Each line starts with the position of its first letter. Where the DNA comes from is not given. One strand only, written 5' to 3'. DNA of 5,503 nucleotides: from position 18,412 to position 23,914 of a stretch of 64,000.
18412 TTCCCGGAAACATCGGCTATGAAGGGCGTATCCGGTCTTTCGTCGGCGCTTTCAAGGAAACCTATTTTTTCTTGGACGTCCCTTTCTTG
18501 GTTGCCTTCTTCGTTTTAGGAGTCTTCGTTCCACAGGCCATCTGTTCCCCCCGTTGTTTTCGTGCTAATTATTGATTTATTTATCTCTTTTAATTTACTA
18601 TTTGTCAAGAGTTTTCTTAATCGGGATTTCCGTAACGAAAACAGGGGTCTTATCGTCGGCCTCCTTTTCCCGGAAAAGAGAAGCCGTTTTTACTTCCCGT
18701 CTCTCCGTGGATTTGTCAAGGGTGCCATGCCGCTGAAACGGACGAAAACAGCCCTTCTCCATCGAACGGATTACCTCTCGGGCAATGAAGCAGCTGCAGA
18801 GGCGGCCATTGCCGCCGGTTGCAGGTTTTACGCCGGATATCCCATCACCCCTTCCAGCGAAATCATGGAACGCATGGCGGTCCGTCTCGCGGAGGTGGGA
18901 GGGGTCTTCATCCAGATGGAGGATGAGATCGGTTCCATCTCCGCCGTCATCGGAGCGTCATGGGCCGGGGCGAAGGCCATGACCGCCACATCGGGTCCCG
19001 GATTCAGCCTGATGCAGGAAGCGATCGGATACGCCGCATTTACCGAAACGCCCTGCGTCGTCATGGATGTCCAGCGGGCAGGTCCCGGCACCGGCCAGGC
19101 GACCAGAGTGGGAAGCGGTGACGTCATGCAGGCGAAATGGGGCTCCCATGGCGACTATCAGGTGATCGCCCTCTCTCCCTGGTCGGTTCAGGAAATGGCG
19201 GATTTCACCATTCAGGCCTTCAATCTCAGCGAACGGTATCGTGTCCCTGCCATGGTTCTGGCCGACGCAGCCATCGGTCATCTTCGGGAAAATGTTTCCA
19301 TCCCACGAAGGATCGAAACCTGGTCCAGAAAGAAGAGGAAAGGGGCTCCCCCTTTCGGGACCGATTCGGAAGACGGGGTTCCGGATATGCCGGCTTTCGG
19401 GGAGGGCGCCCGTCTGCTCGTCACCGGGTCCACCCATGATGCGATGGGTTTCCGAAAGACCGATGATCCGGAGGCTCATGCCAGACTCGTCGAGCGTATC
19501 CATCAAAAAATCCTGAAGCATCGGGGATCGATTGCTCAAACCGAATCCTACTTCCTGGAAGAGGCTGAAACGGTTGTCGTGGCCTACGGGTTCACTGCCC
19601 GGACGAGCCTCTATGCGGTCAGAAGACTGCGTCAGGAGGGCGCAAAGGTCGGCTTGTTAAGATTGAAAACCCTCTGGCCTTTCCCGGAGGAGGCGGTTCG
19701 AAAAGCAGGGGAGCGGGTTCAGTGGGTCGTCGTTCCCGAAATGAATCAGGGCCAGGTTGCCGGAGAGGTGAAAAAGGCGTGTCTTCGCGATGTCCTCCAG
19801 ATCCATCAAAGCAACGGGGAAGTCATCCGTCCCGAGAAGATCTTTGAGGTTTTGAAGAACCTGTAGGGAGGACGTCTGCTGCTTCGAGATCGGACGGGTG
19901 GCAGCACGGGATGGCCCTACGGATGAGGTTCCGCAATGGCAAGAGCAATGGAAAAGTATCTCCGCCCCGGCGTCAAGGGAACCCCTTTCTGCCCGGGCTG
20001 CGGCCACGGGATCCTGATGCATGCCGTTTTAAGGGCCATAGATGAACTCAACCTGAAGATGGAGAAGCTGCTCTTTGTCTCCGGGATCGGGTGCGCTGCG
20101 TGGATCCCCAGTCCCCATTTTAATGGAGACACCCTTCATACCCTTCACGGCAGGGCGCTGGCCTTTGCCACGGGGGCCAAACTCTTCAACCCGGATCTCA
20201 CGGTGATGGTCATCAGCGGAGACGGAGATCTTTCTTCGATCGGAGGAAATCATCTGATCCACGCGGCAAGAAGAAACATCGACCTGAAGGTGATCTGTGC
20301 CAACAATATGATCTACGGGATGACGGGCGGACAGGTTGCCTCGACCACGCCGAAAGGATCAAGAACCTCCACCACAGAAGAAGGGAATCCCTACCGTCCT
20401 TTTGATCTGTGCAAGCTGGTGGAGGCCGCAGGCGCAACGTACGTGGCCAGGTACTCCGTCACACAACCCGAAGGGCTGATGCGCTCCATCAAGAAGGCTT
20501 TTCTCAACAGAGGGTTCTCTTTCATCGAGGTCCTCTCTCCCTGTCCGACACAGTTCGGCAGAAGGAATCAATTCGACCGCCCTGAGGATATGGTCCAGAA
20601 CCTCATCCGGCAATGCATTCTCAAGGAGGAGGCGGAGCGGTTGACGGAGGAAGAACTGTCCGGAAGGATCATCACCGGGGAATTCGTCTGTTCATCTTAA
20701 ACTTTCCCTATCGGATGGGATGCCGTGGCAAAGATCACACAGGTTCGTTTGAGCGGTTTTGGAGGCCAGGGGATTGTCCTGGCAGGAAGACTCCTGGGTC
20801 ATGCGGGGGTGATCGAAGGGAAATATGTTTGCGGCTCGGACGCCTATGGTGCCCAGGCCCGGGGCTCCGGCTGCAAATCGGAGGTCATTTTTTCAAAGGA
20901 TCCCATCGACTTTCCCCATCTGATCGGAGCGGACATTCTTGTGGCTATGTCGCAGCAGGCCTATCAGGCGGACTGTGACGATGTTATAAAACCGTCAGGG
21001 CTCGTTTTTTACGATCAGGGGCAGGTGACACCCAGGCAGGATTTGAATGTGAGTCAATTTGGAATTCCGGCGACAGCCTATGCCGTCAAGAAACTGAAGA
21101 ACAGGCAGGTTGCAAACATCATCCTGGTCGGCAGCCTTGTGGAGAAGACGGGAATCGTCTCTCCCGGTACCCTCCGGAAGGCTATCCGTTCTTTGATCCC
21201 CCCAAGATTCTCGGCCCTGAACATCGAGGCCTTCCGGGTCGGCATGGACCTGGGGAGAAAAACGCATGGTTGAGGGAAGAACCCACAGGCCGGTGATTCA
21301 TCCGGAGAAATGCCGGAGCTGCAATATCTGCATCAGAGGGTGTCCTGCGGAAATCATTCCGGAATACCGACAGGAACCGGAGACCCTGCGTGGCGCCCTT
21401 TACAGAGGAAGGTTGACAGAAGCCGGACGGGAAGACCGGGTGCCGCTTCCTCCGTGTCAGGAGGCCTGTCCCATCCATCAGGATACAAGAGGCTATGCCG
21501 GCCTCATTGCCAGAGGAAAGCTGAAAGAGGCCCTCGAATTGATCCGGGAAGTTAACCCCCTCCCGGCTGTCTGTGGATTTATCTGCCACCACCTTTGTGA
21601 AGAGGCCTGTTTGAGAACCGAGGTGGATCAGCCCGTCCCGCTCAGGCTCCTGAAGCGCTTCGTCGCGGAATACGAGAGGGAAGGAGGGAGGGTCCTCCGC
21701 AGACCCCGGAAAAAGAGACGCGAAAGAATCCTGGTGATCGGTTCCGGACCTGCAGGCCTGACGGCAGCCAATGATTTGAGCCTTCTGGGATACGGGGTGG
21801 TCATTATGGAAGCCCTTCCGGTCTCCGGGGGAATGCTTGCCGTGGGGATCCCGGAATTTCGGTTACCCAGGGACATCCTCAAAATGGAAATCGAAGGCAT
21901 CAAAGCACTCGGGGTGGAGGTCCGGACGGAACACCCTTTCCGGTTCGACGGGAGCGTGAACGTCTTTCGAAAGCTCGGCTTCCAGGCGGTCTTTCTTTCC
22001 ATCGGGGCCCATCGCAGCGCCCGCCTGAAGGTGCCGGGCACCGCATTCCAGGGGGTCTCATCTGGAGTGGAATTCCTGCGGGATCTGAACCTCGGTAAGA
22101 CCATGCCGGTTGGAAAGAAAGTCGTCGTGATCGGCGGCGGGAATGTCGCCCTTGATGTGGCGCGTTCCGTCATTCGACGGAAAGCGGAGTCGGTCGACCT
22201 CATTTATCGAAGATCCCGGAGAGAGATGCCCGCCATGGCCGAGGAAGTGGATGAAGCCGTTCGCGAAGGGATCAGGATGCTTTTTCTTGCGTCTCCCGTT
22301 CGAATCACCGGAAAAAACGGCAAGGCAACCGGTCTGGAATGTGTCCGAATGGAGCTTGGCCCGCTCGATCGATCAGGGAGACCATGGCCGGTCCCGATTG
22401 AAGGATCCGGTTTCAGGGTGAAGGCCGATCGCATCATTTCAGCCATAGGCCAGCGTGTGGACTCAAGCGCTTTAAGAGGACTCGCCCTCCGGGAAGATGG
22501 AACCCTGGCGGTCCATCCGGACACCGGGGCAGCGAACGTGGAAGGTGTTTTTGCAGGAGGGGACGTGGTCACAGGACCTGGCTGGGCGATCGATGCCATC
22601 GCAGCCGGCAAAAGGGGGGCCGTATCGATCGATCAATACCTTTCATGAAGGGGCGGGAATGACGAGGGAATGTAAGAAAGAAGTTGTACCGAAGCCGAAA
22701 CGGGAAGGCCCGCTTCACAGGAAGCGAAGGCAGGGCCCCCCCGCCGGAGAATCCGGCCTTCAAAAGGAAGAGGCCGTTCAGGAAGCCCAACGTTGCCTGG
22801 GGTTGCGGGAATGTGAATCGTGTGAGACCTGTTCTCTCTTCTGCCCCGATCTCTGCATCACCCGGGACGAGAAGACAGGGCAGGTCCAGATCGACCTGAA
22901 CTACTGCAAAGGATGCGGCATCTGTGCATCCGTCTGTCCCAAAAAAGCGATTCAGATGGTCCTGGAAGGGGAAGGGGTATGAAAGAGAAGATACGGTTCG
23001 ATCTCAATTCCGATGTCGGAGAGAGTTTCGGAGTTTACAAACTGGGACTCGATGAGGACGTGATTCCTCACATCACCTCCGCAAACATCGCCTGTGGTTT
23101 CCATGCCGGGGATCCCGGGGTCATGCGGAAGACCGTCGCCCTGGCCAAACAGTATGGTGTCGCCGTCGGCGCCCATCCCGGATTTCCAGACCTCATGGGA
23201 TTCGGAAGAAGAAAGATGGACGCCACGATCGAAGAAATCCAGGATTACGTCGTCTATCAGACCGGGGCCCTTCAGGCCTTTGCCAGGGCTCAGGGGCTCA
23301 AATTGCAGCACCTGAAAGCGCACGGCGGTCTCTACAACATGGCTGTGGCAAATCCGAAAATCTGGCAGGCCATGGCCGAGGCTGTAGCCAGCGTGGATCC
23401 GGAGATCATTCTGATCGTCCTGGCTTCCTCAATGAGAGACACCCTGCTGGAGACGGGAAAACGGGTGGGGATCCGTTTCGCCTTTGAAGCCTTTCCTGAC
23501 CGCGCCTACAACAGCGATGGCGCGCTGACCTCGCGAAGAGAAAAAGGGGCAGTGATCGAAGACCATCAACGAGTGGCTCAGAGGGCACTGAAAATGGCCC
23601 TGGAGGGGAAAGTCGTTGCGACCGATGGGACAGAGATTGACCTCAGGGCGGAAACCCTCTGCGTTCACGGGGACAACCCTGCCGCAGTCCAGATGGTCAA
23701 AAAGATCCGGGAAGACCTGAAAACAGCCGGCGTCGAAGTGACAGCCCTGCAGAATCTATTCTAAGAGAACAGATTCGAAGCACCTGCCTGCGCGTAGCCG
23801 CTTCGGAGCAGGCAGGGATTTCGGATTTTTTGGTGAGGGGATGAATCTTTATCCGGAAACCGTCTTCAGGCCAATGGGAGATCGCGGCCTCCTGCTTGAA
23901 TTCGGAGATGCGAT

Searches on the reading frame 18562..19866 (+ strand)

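Call 28: search_protein_families(library=pfam, proteins=[window:18562-19866:+], max_evalue=0.001)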
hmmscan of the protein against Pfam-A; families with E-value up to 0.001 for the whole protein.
window:18562-19866:+ (434 aa): 3 families
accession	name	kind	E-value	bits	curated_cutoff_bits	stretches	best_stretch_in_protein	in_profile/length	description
PF01855.24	POR_N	-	1.4e-71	241.3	27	1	80-311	1-230/231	Pyruvate flavodoxin/ferredoxin oxidoreductase, thiamine diP-bdg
PF17147.9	PFOR_II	-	4.3e-22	78.8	27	1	335-427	1-102/102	Pyruvate:ferredoxin oxidoreductase core domain II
PF02780.25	Transketolase_C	-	4.7e-06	27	25.9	1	334-395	9-70/124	Transketolase, C-terminal domain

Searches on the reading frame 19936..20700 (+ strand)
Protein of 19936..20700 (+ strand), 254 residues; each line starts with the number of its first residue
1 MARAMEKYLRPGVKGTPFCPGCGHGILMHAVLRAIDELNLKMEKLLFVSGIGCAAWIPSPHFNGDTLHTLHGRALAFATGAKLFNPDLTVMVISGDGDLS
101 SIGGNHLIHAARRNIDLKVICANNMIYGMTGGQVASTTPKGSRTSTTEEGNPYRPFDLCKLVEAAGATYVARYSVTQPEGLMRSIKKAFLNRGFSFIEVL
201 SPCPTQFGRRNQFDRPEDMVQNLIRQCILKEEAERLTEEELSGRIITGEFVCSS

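Call 28: search_protein_families(library=pfam, proteins=[window:19936-20700:+], max_evalue=0.001)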
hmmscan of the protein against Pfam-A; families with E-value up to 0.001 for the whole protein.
window:19936-20700:+ (254 aa): 1 family
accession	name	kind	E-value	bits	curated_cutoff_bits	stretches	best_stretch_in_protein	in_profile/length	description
PF02775.26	TPP_enzyme_C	-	2.1e-36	125.4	21.9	1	58-199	17-151/151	Thiamine pyrophosphate enzyme, C-terminal TPP binding domain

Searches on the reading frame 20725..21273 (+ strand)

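Call 28: search_protein_families(library=pfam, proteins=[window:20725-21273:+], max_evalue=0.001)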
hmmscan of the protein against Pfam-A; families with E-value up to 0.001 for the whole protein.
window:20725-21273:+ (182 aa): 1 family
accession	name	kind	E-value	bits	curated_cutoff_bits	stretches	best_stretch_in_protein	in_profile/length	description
PF01558.24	POR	-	1.2e-29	104.1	27.4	1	13-175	1-173/173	Pyruvate ferredoxin/flavodoxin oxidoreductase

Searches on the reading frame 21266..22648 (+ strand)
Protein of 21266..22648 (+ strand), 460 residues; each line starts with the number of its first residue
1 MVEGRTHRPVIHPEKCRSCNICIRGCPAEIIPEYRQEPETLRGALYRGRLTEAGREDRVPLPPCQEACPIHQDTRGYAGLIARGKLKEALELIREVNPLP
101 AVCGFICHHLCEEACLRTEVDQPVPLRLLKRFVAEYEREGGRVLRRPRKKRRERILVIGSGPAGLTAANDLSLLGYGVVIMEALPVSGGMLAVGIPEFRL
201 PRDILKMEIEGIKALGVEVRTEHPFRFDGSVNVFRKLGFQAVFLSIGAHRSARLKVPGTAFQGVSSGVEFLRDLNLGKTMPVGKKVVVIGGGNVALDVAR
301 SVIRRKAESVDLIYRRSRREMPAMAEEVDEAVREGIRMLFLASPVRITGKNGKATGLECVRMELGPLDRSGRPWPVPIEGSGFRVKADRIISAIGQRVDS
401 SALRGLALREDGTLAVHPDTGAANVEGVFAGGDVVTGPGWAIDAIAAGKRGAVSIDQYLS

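Call 28: search_protein_families(library=pfam, proteins=[window:21266-22648:+], max_evalue=0.001)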
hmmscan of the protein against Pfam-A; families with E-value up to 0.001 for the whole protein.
window:21266-22648:+ (460 aa): 9 families
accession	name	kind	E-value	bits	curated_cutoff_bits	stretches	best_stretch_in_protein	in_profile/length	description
PF07992.20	Pyr_redox_2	-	2e-28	100.1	26.1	1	154-448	2-291/291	Pyridine nucleotide-disulphide oxidoreductase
PF14691.11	Fer4_20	-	3e-17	62.9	25.8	1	52-139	20-110/113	Dihydroprymidine dehydrogenase domain II, 4Fe-4S cluster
PF13738.12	Pyr_redox_3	-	1.3e-10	41.5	30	1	283-351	164-242/305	Pyridine nucleotide-disulphide oxidoreductase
PF00070.33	Pyr_redox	-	4.9e-09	37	22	1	285-355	1-75/82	Pyridine nucleotide-disulphide oxidoreductase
PF01266.30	DAO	-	2.7e-05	24.3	27.9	0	154-236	1-95/353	FAD dependent oxidoreductase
PF13237.11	Fer4_10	-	0.00037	20.8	25.5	1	9-33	2-22/53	4Fe-4S dicluster domain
PF13450.12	NAD_binding_8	-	0.00081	20.1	21.9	1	157-190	1-34/68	NAD(P)-binding Rossmann-like domain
PF12831.13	FAD_oxidored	-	0.00081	19.2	27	0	155-194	2-41/416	FAD dependent oxidoreductase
PF13241.12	NAD_binding_7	-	0.00086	20.3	22.1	0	283-317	7-40/104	Putative NAD(P)-binding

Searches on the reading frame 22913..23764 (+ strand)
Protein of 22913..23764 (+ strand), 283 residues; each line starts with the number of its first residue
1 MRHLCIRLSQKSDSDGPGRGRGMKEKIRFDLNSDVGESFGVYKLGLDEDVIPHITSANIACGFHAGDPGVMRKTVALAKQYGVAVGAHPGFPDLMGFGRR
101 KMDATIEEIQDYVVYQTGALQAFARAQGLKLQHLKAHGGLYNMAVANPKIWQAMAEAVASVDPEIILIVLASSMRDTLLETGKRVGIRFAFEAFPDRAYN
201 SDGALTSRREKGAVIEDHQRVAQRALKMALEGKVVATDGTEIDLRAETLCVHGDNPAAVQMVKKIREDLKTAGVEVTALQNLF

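Call 28: search_protein_families(library=pfam, proteins=[window:22913-23764:+], max_evalue=0.001)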
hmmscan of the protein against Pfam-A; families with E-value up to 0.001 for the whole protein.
window:22913-23764:+ (283 aa): 1 family
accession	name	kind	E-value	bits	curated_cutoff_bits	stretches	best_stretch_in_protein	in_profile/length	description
PF03746.21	LamB_YcsF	-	1.8e-98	329.5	22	1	30-269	2-238/239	LamB/YcsF family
